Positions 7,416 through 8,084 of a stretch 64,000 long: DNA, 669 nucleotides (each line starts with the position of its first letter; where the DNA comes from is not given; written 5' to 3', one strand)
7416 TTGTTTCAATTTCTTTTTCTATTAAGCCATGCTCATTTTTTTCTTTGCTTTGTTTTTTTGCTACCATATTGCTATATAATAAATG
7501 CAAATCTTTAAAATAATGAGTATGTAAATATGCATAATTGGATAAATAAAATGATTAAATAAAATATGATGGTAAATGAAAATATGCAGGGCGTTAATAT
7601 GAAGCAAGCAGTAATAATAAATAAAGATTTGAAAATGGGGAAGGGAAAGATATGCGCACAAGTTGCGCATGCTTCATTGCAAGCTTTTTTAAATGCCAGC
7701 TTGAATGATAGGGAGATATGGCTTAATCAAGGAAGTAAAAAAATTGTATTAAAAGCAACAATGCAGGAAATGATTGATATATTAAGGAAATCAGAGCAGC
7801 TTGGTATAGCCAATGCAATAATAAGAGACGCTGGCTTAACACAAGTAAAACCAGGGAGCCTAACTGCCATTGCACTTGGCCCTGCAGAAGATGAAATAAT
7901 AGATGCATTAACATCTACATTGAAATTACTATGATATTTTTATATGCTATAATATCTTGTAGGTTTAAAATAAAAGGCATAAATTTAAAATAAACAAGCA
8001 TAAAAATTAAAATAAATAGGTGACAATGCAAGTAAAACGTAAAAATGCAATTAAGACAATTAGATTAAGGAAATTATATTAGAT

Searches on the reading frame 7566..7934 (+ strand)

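Call 18: search_protein_families(library=pfam, proteins=[window:7566-7934:+])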
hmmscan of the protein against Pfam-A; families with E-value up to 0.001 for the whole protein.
window:7566-7934:+ (122 aa): 1 family
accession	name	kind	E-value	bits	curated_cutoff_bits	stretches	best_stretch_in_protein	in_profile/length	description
PF01981.21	PTH2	-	2e-34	118.7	23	1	12-122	1-115/115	Peptidyl-tRNA hydrolase PTH2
